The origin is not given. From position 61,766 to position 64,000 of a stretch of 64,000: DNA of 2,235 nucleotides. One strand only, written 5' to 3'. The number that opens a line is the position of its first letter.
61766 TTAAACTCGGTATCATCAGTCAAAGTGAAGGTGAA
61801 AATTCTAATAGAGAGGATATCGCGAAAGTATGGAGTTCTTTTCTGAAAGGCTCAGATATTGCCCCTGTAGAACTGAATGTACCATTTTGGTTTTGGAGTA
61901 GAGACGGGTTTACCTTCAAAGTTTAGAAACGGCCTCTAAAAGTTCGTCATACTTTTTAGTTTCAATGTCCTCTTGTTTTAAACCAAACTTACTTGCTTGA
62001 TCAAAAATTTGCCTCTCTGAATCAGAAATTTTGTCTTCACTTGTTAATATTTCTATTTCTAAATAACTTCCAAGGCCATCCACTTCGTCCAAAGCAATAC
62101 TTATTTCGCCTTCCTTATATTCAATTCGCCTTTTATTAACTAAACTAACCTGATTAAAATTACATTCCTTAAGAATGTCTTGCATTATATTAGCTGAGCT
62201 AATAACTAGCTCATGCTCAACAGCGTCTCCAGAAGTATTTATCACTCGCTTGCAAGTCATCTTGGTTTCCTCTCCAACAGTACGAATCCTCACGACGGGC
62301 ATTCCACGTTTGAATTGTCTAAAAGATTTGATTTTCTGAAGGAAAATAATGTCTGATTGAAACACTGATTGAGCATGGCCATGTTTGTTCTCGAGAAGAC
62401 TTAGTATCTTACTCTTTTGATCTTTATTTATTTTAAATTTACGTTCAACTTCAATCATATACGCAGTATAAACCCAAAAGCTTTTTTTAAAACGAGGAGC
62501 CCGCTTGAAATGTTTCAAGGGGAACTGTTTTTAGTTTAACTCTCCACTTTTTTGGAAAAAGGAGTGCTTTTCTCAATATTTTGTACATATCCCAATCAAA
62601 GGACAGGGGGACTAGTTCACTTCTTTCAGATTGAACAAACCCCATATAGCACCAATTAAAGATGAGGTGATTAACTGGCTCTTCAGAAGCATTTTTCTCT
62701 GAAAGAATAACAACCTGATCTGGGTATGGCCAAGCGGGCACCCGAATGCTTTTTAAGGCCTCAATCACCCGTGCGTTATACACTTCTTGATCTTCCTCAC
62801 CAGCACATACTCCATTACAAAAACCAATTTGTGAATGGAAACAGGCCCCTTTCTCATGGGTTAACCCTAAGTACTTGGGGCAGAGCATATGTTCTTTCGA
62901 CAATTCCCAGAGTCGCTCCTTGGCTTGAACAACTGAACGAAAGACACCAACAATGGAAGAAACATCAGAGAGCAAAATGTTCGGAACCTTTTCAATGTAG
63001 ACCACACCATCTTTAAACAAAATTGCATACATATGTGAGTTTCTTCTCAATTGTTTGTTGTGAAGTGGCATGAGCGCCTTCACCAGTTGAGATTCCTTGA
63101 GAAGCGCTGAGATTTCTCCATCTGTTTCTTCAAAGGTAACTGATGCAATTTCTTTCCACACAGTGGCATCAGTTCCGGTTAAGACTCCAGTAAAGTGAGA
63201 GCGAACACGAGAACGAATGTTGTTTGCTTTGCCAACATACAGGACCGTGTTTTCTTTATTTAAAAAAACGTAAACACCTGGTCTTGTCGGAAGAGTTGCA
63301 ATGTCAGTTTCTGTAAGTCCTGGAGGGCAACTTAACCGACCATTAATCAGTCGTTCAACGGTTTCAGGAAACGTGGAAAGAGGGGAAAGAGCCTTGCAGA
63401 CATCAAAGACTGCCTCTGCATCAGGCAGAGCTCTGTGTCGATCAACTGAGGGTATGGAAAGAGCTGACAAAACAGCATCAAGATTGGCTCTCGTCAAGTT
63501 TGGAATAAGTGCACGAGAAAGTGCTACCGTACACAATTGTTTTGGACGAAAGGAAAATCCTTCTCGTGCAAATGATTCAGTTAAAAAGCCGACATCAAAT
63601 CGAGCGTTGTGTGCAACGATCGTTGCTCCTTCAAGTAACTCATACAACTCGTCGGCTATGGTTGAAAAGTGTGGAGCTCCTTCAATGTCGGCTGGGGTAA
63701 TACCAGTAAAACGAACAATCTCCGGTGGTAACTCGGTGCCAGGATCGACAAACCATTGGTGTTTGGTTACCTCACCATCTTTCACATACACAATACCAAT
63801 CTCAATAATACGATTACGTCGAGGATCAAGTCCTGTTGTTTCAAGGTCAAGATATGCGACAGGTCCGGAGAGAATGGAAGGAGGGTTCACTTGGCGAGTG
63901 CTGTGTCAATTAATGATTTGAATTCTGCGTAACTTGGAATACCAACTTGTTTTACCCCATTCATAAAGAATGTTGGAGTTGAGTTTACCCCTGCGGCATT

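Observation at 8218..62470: Recurrent -10-like TAnnnT hexamer 5-7 nt upstream of start codons, suggesting widespread leaderless expression split by gene class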

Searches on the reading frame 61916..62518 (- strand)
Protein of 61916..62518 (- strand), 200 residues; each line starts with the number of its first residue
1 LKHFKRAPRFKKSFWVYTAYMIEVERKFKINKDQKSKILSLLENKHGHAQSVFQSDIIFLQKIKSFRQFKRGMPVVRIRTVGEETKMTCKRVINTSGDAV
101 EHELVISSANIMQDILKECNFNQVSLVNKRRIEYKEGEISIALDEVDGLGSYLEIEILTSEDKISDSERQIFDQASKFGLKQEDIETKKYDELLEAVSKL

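Call 30: search_protein_families(library=pfam, proteins=[window:61916-62518:-], max_evalue=0.001)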
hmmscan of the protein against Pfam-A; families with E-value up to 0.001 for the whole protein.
window:61916-62518:- (200 aa): 1 family
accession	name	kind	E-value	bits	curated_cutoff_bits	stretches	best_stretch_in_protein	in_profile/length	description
PF01928.26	CYTH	-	6.4e-18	65.6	23.2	1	21-189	1-178/179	CYTH domain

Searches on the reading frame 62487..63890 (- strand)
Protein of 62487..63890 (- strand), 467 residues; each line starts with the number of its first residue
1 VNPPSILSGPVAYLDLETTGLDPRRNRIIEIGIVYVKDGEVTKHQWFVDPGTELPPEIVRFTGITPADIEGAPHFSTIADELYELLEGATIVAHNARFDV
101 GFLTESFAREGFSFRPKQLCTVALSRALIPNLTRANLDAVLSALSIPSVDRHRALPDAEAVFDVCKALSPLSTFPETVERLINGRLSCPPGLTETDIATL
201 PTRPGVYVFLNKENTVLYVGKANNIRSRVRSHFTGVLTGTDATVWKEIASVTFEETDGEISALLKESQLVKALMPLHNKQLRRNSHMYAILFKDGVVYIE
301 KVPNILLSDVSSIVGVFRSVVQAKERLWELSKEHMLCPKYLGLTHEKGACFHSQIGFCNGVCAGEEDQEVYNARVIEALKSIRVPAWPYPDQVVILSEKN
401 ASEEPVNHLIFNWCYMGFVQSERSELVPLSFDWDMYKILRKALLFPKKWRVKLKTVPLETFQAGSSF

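Call 30: search_protein_families(library=pfam, proteins=[window:62487-63890:-], max_evalue=0.001)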
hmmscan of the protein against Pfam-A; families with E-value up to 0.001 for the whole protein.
window:62487-63890:- (467 aa): 5 families
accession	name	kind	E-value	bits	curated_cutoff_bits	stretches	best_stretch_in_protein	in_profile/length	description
PF00929.31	RNase_T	-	3.1e-32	112.8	24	1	14-162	3-161/164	Exonuclease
PF01541.30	GIY-YIG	-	1.1e-08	35.7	22.6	1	204-273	2-72/78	GIY-YIG catalytic domain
PF13482.12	RNase_H_2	-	2.4e-05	24.8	22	1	12-110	1-81/165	RNase_H superfamily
PF20815.3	GIY_YIG_2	-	0.00031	21.2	22.4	1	211-251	28-71/153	GIY-YIG catalytic domain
PF16473.11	Rv2179c-like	-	0.00051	20.2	27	0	72-166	77-174/177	3'-5' exoribonuclease Rv2179c-like domain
